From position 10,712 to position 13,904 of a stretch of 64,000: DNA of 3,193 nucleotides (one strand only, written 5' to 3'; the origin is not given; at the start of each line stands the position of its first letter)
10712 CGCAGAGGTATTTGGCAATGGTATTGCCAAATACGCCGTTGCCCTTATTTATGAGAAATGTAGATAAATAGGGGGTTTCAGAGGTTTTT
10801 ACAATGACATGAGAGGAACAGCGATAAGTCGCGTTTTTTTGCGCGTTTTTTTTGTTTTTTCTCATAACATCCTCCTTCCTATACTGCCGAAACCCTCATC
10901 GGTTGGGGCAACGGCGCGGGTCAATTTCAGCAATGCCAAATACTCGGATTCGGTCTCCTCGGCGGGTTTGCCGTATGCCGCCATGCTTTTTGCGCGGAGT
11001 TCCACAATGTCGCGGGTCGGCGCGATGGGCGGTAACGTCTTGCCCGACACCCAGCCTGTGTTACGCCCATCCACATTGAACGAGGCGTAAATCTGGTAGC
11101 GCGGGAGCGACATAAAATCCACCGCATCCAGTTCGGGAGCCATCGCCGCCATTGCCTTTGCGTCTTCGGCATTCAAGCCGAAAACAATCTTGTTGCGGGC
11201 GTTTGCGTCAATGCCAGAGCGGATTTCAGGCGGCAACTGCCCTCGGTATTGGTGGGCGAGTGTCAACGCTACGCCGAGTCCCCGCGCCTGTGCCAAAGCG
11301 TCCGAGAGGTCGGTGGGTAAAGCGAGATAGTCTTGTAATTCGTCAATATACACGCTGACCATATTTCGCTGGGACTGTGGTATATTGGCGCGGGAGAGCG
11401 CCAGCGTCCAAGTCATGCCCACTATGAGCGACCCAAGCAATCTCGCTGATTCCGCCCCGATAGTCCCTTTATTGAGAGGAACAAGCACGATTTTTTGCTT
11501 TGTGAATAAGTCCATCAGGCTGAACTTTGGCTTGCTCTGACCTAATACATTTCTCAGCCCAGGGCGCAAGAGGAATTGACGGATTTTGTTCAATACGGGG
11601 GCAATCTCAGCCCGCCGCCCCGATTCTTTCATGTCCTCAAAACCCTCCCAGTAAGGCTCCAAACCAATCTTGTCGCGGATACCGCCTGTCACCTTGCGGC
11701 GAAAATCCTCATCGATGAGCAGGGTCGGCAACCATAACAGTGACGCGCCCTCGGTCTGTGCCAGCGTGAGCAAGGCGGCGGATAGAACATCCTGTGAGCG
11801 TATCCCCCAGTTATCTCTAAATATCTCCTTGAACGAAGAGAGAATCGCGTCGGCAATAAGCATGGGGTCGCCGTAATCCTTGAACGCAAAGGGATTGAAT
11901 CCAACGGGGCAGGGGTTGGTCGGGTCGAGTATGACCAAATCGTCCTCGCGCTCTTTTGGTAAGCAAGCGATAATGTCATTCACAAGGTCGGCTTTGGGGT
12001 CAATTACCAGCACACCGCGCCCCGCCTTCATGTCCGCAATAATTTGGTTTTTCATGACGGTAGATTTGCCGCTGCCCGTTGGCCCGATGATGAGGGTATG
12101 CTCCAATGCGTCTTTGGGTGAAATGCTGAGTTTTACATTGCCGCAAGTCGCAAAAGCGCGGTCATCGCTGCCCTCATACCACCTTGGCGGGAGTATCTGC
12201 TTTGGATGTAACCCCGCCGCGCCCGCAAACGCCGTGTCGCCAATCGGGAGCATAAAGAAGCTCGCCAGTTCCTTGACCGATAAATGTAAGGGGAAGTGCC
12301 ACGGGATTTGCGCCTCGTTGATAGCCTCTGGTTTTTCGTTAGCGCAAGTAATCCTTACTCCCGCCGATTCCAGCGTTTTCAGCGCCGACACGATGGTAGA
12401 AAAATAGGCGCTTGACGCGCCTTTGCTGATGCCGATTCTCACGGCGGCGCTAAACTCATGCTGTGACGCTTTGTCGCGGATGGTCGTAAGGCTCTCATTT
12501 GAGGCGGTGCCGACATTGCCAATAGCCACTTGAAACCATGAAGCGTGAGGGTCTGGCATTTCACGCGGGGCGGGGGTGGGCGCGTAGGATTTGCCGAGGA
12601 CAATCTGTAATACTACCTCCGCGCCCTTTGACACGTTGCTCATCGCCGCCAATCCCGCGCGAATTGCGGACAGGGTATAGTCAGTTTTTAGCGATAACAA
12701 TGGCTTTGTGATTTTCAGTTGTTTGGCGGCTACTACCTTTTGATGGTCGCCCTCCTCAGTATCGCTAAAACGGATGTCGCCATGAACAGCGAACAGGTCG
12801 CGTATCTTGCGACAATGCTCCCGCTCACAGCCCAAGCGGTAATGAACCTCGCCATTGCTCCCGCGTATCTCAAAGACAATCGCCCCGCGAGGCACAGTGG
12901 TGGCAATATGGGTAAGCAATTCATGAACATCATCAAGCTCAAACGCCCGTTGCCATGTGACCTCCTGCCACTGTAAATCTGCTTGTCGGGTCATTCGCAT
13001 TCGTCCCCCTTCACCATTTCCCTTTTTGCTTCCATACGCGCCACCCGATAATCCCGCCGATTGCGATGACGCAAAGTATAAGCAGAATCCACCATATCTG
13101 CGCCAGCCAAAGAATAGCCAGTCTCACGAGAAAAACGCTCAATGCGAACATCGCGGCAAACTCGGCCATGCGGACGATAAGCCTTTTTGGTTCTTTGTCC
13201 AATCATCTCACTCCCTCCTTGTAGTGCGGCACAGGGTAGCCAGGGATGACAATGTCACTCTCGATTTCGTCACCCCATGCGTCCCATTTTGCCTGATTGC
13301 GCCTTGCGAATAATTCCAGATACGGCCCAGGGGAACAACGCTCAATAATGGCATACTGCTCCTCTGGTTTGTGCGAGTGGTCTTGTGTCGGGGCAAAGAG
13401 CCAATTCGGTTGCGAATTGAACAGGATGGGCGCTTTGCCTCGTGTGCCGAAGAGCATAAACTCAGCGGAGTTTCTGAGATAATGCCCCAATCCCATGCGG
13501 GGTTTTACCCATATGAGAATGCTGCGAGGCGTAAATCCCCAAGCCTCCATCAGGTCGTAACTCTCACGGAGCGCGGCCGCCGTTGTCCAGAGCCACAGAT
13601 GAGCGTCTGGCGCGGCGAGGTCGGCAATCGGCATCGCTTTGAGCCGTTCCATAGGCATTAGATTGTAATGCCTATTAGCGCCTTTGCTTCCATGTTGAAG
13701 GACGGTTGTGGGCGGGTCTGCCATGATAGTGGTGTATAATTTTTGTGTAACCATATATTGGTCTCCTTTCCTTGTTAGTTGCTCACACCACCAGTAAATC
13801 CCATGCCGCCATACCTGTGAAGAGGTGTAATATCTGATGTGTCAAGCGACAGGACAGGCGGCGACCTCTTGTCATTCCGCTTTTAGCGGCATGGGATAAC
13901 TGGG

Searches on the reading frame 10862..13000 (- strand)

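Call 6: search_protein_families(library=pfam, proteins=[window:10862-13000:-])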
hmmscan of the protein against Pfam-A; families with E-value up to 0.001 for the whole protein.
window:10862-13000:- (712 aa): 6 families
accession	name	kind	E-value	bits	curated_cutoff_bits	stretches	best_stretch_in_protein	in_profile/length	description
PF10412.15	TrwB_AAD_bind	-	9.8e-13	48.2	20.5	1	290-608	6-309/387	Type IV secretion-system coupling protein DNA-binding domain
PF02534.20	T4SS-DNA_transf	-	1.2e-07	31.4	20.1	1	291-589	44-344/468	Type IV secretory system Conjugative DNA transfer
PF25199.1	nSTAND_NTPase5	-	2.2e-07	31.3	34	1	294-359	36-103/145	Novel STAND NTPase 5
PF01935.23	DUF87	-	6e-06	27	23.2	1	288-382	11-103/220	Helicase HerA, central domain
PF12846.13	AAA_10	-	0.00047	19.7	27.5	1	300-349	22-70/362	AAA-like domain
PF13555.12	AAA_29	-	0.00074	19.7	27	0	293-316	19-39/61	P-loop containing region of AAA domain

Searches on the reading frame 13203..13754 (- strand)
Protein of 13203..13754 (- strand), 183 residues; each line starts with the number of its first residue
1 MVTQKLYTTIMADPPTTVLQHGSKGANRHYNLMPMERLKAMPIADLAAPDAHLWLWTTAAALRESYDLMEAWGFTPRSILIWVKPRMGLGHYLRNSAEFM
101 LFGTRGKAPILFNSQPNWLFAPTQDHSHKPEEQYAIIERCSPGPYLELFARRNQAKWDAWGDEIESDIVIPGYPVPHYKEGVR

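Call 4: search_protein_families(library=pfam, proteins=[window:13203-13754:-])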
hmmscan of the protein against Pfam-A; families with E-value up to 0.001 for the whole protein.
window:13203-13754:- (183 aa): 1 family
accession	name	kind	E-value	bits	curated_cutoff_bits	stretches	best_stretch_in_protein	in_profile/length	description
PF05063.20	MT-A70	-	1.1e-23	84.5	23.9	1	7-163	1-172/172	MT-A70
